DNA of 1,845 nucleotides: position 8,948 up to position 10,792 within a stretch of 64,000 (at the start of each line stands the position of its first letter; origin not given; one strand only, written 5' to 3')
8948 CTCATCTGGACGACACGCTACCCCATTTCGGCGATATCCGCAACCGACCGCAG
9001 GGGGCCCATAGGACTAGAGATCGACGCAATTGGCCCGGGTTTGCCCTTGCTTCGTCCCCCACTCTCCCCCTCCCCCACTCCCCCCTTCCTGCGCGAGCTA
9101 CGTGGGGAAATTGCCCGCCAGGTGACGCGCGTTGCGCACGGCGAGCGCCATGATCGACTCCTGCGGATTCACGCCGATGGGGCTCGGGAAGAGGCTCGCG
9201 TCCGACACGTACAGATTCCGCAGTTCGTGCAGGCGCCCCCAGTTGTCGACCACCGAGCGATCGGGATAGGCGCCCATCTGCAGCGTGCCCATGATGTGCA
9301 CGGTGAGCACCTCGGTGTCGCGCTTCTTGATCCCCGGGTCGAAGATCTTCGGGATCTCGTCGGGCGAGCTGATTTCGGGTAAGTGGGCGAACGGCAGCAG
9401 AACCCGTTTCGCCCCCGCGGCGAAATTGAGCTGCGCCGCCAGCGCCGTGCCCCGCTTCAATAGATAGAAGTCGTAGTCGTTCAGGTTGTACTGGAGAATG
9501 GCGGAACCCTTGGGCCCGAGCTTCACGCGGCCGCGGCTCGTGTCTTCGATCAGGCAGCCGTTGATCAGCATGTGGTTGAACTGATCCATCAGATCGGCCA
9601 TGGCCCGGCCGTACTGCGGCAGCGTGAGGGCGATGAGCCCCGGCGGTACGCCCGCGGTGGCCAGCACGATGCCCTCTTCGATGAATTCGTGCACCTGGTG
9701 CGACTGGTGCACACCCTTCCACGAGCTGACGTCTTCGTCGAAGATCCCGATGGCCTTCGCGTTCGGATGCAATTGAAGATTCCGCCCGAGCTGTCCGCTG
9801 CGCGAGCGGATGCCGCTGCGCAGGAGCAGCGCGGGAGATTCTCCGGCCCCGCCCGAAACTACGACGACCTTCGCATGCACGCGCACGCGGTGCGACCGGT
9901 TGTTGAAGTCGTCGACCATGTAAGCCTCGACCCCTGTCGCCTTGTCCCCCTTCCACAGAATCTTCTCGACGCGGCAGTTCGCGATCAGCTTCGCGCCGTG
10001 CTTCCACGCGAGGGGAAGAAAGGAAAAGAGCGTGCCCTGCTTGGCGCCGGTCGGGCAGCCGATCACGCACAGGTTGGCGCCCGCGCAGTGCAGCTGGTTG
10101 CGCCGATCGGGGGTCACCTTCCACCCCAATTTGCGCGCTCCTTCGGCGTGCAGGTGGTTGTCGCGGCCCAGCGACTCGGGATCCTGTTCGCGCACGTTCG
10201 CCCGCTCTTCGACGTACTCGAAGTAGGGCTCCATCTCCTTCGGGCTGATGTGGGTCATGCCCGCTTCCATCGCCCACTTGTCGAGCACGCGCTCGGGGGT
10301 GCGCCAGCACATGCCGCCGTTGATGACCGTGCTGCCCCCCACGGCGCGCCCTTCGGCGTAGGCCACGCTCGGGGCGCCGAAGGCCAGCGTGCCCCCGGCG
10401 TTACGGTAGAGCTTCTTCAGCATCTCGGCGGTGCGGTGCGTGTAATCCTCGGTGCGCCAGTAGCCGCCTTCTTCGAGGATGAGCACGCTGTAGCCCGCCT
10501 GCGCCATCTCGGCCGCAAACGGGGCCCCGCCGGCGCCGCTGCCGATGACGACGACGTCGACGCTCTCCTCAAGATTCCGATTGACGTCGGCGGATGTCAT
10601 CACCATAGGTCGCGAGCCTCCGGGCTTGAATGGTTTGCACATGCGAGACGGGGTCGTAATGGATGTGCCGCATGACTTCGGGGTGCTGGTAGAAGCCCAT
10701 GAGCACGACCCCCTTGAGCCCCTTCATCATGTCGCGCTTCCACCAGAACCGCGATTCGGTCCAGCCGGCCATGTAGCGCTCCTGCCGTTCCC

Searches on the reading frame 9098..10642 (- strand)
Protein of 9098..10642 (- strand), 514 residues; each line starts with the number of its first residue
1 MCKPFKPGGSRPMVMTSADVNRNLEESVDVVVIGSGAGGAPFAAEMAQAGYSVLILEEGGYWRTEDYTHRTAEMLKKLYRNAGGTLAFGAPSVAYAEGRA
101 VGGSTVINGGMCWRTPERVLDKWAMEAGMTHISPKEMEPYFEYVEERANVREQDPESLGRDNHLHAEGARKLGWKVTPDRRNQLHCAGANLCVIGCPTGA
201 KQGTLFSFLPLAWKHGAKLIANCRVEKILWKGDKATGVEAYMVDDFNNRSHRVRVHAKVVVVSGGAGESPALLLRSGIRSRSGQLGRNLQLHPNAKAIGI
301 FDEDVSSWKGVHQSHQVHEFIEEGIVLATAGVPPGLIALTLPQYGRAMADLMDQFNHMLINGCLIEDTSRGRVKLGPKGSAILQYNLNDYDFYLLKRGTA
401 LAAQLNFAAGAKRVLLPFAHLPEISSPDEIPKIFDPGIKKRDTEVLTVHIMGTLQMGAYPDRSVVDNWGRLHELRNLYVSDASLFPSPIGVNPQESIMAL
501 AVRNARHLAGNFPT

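Call 65: search_protein_families(library=ncbifam, proteins=[window:9098-10642:-], max_evalue=0.00001)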
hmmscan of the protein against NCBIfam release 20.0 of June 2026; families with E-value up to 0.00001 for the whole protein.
window:9098-10642:- (514 aa): 10 families
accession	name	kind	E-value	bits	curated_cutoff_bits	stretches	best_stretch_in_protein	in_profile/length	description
NF058674.1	CholsOxChoxAB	equivalog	1.6e-26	92.9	850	2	446-507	470-531/535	cholesterol oxidase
NF002550.0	PRK02106.1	subfamily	9.3e-26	90.4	605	1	25-281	3-275/563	choline dehydrogenase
TIGR03970.1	mycofact_MftG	equivalog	1.5e-22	80.2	387.45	1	29-507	2-485/487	mycofactocin dehydrogenase MftG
TIGR01810.1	betA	equivalog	9.3e-22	77.4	732.1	1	29-280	1-267/532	choline dehydrogenase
TIGR02462.1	pyranose_ox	equivalog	6e-17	61.7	544.9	1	446-512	481-547/548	pyranose oxidase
TIGR04542.1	GMC_mycofac_2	equivalog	1.3e-16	60.7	400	1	29-280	1-239/425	mycofactocin system GMC family oxidoreductase MftG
NF038210.1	GMC_mycofac_3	equivalog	3.3e-14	52.6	300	1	30-124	1-93/418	mycofactocin system GMC family oxidoreductase MftG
NF006130.0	PRK08274.1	equivalog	1.3e-06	27.5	369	0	25-59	3-37/467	FAD-dependent tricarballylate dehydrogenase TcuA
TIGR02032.1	GG-red-SF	subfamily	2e-06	27.7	158.8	0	29-59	2-32/297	geranylgeranyl reductase family protein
NF053717.1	VnlPnlRedVprA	equivalog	6.8e-06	25.2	600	0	26-59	5-38/481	vinyl phenol reductase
